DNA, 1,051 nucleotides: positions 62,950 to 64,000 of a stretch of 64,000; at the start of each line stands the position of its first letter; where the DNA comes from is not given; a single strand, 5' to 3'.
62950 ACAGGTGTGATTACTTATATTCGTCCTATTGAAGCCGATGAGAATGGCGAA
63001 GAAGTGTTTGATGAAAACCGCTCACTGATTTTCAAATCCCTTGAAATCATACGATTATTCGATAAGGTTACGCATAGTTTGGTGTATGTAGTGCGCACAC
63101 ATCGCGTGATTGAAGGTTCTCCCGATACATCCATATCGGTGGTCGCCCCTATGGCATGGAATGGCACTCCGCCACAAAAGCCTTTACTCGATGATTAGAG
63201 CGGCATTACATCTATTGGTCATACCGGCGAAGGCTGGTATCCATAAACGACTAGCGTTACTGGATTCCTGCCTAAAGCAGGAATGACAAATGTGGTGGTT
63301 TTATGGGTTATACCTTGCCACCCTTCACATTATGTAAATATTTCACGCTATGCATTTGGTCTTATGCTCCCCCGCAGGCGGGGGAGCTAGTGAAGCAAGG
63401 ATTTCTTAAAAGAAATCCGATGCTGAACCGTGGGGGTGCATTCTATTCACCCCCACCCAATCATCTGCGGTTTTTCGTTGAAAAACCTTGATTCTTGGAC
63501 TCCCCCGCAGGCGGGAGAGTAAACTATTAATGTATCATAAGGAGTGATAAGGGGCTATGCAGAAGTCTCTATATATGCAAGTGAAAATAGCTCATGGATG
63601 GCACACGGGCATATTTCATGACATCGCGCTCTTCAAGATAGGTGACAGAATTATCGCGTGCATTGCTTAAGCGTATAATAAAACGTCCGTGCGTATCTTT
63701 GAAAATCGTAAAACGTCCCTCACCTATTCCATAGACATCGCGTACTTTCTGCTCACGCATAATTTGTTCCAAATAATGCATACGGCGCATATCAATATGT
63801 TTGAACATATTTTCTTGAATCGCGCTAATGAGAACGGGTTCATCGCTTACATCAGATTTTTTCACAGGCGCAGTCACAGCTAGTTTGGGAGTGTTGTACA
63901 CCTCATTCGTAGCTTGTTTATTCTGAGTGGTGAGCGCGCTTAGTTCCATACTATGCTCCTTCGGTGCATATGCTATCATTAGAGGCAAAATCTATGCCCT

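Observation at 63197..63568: Nested MITEs, with the empty site visible in the same window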

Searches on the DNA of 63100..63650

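Call 45: search_rna_families(source=window, start=63100, end=63650, threshold=evalue, max_evalue=1)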
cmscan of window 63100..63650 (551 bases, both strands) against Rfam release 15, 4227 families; matches with E-value up to 1: 0.
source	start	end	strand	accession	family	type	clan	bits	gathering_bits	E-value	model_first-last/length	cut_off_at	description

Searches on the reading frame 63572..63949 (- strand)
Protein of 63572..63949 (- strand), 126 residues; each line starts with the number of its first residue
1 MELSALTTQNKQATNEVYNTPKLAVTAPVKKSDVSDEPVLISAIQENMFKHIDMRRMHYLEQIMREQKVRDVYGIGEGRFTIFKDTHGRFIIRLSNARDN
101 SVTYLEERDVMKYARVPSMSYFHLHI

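Call 13: find_encoding_contigs(protein=window:63572-63949:-, flank=3000, max_places=10)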
Protein window:63572-63949:- (126 aa): 6 contigs read that carry it; 5 places shown.
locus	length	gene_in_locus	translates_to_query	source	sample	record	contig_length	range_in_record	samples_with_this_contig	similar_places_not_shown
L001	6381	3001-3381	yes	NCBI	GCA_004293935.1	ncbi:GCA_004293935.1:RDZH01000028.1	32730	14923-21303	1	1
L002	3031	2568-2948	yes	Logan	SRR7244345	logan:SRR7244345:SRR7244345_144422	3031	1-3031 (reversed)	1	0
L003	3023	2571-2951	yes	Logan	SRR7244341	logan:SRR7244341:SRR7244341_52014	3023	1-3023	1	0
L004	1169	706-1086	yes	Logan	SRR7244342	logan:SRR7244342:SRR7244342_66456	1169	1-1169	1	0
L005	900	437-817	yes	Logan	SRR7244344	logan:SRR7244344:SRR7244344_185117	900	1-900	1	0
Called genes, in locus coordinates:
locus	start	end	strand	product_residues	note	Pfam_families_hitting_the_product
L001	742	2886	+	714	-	PF00669:Flagellin_N, PF00700:Flagellin_C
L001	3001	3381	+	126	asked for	-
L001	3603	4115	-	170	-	PF05981:CreA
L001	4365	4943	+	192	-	PF05708:Peptidase_C92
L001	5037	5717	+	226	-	PF13527:Acetyltransf_9 (faint)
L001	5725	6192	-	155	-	PF22811:Zn_ribbon_NrdR, PF03477:ATP-cone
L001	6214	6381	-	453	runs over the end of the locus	PF00464:SHMT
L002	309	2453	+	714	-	PF00669:Flagellin_N, PF00700:Flagellin_C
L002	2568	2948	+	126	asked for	-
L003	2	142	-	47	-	?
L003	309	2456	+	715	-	PF00669:Flagellin_N, PF00700:Flagellin_C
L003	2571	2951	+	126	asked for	-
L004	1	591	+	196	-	?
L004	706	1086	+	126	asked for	-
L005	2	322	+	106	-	?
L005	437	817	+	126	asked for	-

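Call 32: find_related_loci(query=window:63572-63949:-, collection=metagenome_contigs, flank=2500)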
Query window:63572-63949:- (126 aa) in metagenome_contigs; peptide patterns used: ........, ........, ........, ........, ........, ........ (x = any residue, [..] = any of these).
98 stretches matched a pattern, but none encodes a relative of the query by tblastn (E <= 1e-3).

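Call 33: find_homologous_proteins(query=window:63572-63949:-, max_evalue=0.00001)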
Query window:63572-63949:- (126 aa): 1 proteins with E <= 0.00001 among 2 candidates.
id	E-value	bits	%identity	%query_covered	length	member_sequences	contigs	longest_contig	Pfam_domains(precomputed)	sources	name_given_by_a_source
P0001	9.8e-77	272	100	100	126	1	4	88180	-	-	-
